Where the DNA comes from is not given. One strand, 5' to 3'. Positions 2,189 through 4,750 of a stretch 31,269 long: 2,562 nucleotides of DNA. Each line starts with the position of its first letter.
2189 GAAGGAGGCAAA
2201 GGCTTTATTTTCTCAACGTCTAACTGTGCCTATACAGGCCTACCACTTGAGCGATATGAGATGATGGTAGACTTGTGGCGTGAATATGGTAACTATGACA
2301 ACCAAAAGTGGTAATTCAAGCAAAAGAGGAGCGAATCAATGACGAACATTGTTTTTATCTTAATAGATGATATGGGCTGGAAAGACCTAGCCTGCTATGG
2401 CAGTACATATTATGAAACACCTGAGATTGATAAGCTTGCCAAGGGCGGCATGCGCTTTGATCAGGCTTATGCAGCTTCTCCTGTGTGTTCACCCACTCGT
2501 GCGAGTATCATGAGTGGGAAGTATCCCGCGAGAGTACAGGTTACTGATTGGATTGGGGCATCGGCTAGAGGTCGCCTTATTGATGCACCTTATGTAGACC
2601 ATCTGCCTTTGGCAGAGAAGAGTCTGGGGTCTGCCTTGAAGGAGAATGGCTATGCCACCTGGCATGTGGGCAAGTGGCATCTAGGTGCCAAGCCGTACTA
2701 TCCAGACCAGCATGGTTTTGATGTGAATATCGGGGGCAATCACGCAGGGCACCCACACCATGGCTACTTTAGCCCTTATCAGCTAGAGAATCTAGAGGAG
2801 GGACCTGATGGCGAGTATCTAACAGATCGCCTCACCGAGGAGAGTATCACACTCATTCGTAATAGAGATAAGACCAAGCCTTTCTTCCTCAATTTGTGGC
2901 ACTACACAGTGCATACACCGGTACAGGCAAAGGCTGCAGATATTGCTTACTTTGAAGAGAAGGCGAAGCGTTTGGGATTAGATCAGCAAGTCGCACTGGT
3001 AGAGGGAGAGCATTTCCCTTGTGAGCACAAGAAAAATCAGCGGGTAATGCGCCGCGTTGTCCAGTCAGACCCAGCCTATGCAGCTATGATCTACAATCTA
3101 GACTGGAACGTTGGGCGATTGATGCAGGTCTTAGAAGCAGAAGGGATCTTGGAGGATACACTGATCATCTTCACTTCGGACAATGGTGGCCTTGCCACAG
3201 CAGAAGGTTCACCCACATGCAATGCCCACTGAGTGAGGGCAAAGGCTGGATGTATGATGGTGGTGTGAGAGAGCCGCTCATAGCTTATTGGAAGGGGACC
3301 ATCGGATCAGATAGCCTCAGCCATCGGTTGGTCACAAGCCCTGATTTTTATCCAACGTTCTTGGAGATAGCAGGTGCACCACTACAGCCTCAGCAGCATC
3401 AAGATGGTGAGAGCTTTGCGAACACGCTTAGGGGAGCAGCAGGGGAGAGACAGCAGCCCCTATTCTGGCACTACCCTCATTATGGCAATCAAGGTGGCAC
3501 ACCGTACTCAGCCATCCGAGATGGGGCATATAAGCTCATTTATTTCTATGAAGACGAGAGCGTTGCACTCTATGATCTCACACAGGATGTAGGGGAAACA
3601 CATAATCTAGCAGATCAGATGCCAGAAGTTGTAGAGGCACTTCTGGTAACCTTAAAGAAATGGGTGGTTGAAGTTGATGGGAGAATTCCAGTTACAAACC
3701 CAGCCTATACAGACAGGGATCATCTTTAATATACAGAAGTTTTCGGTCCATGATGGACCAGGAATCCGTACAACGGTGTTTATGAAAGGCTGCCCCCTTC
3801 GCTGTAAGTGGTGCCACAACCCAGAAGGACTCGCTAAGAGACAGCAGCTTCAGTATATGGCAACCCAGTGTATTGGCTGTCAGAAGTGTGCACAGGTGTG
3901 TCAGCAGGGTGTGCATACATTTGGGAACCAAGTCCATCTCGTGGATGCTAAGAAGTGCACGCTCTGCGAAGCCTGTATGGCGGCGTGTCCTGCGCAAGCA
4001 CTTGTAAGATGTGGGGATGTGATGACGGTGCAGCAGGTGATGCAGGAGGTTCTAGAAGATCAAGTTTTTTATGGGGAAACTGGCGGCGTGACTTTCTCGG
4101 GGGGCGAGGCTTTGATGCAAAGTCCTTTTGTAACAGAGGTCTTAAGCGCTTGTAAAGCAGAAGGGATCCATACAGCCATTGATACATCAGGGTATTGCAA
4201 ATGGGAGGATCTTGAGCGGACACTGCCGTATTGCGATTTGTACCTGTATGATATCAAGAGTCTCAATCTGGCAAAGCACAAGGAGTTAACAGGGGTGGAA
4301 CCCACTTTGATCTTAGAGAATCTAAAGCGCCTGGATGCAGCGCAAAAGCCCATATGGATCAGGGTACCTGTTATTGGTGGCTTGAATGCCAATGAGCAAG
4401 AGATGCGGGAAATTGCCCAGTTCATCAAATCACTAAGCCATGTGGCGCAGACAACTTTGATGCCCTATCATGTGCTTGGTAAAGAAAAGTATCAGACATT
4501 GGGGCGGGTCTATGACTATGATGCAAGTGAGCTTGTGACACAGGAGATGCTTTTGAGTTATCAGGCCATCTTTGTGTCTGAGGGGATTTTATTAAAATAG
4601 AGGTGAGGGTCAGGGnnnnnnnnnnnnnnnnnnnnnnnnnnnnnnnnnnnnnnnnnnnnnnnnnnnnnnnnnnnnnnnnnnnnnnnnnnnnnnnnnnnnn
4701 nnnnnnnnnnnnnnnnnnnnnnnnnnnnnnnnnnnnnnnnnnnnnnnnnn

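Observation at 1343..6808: Uncharacterised four-gene glycyl-radical-enzyme operon: URO-D-fold protein - Cys-type sulfatase - PFL2-class activase - divergent 730-aa GRE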

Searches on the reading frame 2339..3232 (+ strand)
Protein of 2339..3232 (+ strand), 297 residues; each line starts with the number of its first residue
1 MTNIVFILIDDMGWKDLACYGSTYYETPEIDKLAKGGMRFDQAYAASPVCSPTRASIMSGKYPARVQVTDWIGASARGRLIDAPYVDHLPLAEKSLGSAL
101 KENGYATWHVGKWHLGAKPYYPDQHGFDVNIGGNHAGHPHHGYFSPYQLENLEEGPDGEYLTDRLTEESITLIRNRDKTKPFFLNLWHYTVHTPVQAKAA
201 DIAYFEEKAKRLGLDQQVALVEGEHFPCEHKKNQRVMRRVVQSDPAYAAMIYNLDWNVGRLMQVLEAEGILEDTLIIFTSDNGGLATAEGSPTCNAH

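Call 6: search_protein_families(library=pfam, proteins=[window:2339-3232:+], max_evalue=0.01)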
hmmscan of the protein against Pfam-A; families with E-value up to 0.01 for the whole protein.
window:2339-3232:+ (297 aa): 2 families
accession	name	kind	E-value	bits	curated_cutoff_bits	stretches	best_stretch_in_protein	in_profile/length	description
PF00884.28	Sulfatase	-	5.1e-46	157.8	25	1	3-284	2-243/301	Sulfatase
PF01663.27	Phosphodiest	-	4.4e-09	36.8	23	1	5-284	2-221/342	Type I phosphodiesterase / nucleotide pyrophosphatase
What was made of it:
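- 2339..3232 (+): Sulfatase, N-terminal 297-aa ORF, with the Cys-type formylglycine motif C-S-P-T-R; ends at a premature stop caused by the frameshift. PF00884 scores 157.8 bits (call 6).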

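Call 7: search_protein_families(library=ncbifam, proteins=[window:2339-3232:+], max_evalue=0.01)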
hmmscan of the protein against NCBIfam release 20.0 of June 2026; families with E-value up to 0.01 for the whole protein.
window:2339-3232:+ (297 aa): 4 families
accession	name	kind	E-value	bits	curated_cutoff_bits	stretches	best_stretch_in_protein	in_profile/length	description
NF010322.0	PRK13759.1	equivalog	6.9e-30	104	481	2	3-128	8-117/486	arylsulfatase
TIGR03417.1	chol_sulfatase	equivalog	2.9e-26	92.4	433.45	2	2-128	3-113/500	choline-sulfatase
NF045661.1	HdlasePehA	equivalog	3.1e-19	69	900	2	2-64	3-65/506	phosphoric/sulfuric ester hydrolase PehA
NF052527.1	Mn_arylsulf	exception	1.4e-15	57.2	850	2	2-115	2-103/479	manganese-dependent arylsulfatase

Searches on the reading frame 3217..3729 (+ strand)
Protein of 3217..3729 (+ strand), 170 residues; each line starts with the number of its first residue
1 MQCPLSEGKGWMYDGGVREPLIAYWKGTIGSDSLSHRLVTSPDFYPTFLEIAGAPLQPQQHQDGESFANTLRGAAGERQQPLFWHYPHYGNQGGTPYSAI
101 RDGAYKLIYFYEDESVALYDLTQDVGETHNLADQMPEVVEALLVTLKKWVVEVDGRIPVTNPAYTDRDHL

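Call 6: search_protein_families(library=pfam, proteins=[window:3217-3729:+], max_evalue=0.01)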
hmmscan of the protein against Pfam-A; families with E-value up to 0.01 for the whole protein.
window:3217-3729:+ (170 aa): 3 families
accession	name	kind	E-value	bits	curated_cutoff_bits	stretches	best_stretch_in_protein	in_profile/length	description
PF16347.10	SGSH_C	-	2.2e-20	73.8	29.3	1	9-143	8-145/154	N-sulphoglucosamine sulphohydrolase, C-terminal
PF00884.28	Sulfatase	-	8.7e-05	22.4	25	1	7-54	254-301/301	Sulfatase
PF14707.11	Sulfatase_C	-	0.00051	21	30.9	0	117-156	57-95/127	C-terminal region of aryl-sulfatase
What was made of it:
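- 3217..3729 (+): Sulfatase, C-terminal 170-aa ORF in the other frame. SGSH_C scores 73.8 bits and matches the tail of the sulfatase domain (call 6).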

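Call 7: search_protein_families(library=ncbifam, proteins=[window:3217-3729:+], max_evalue=0.01)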
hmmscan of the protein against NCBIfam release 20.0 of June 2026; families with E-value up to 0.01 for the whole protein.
window:3217-3729:+ (170 aa): 3 families
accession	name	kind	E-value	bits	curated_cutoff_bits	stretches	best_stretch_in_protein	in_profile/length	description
NF010322.0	PRK13759.1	equivalog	3.7e-13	48.8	481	1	9-151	317-454/486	arylsulfatase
TIGR03417.1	chol_sulfatase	equivalog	6e-11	41.9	433.45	1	12-136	305-424/500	choline-sulfatase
NF052527.1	Mn_arylsulf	exception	1.4e-06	27.5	850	1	9-150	314-448/479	manganese-dependent arylsulfatase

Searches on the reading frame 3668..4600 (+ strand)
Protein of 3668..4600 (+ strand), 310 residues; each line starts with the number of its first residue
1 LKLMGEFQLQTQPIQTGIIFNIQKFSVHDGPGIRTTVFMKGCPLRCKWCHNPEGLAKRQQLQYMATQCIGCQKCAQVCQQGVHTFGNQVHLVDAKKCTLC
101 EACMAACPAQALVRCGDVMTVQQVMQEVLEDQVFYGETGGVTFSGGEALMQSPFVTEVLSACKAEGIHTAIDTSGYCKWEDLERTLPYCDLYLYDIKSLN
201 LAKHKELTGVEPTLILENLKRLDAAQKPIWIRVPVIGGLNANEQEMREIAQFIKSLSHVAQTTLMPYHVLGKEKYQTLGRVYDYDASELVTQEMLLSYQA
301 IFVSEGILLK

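Call 6: search_protein_families(library=pfam, proteins=[window:3668-4600:+], max_evalue=0.01)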
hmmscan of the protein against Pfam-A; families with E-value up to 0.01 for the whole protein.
window:3668-4600:+ (310 aa): 12 families
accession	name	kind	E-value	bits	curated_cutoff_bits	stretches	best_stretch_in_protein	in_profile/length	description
PF04055.27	Radical_SAM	-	6.1e-18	66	29.5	1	37-250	2-163/166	Radical SAM superfamily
PF13353.11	Fer4_12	-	3e-11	44.2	22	1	29-185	2-100/137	4Fe-4S single cluster domain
PF00037.32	Fer4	-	9.6e-10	38.3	21.1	2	92-112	3-23/24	4Fe-4S binding domain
PF12837.12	Fer4_6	-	7.9e-08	32.3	25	1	92-112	4-24/24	4Fe-4S binding domain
PF14697.11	Fer4_21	-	5.5e-07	30.1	35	1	66-110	6-54/59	4Fe-4S dicluster domain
PF12838.12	Fer4_7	-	2.1e-06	28.6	27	1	67-111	1-52/52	4Fe-4S dicluster domain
PF13237.11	Fer4_10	-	3.5e-06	27.3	25.5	2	63-108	4-53/53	4Fe-4S dicluster domain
PF13187.11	Fer4_9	-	4.4e-05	23.9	27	1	67-111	1-51/52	4Fe-4S dicluster domain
PF13183.11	Fer4_8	-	0.00011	23.1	27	0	94-111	2-19/68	4Fe-4S dicluster domain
PF12797.12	Fer4_2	-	0.00013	22.2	24.5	1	91-109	4-22/22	4Fe-4S binding domain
PF13484.11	Fer4_16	-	0.00045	21.4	30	1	96-115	1-20/66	4Fe-4S double cluster binding domain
PF13534.11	Fer4_17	-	0.0035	18.3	22.2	0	94-110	43-59/61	4Fe-4S dicluster domain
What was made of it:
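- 3677..4600 (+): GRE-activating radical SAM enzyme, with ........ and two ferredoxin-like Cys clusters; the start may instead be TTG 3668. Radical_SAM and Fer4 domains (call 6).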

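Call 7: search_protein_families(library=ncbifam, proteins=[window:3668-4600:+], max_evalue=0.01)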
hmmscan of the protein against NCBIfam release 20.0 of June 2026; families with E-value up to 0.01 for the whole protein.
window:3668-4600:+ (310 aa): 55 families (the best 25 are shown)
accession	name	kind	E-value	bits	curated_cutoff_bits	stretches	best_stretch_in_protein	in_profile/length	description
TIGR02494.1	PFLE_PFLC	subfamily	1.8e-109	365.5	174.35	1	19-304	1-291/293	glycyl-radical enzyme activating protein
NF043069.1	T4HPD_activ_SAM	equivalog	8e-105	350.5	425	1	17-308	2-294/299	trans-4-hydroxy-L-proline dehydratase activase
NF048010.1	SfplDhtActHpsHDes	equivalog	5e-96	321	430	1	15-294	4-290/298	(2S)-3-sulfopropanediol dehydratase activating enzyme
TIGR04395.1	cutC_activ_rSAM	equivalog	2.4e-88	296.4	360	1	17-291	5-286/309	choline TMA-lyase-activating enzyme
NF048008.1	SfplDhtActHpfHKleb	equivalog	6.9e-84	281.8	500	1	18-287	1-278/308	(2S)-3-sulfopropanediol dehydratase activating enzyme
NF033717.2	HPDL_rSAM_activ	equivalog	8.4e-84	281.4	420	1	16-307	3-301/311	4-hydroxyphenylacetate decarboxylase activase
NF033719.1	ind_deCO2_activ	equivalog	1.3e-82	277.5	425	1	17-294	1-285/302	indoleacetate decarboxylase activase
TIGR04003.1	rSAM_BssD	equivalog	1.1e-71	241.6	496.45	1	18-287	2-279/314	[benzylsuccinate synthase]-activating enzyme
TIGR02493.1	PFLA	equivalog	1.9e-61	207.4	231.75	2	114-299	41-229/235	pyruvate formate-lyase-activating protein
NF007483.0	PRK10076.1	equivalog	6.5e-60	202.8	326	2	95-290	71-269/292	[formate-C-acetyltransferase]-activating enzyme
TIGR04041.1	activase_YjjW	hypoth_equivalog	3.2e-54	184.2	250.2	1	17-275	2-246/276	YjjW family glycine radical enzyme activase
NF008356.0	PRK11145.1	equivalog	2.4e-50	171.1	375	2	114-306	46-241/246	pyruvate formate lyase 1-activating protein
TIGR02495.1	NrdG2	equivalog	2.9e-18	65.9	131.15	2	116-257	44-184/193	anaerobic ribonucleoside-triphosphate reductase activating protein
TIGR02491.1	NrdG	equivalog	2.6e-11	43.7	126.1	1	20-60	3-43/154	anaerobic ribonucleoside-triphosphate reductase activating protein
NF040864.1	HgcB_ferredoxin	equivalog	1.7e-10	40.6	99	1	60-132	8-81/93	mercury methylation ferredoxin HgcB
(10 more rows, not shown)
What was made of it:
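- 3677..4600 (+): TIGR02494 scores 365.5 bits against a cut-off of 174.35 (call 7).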
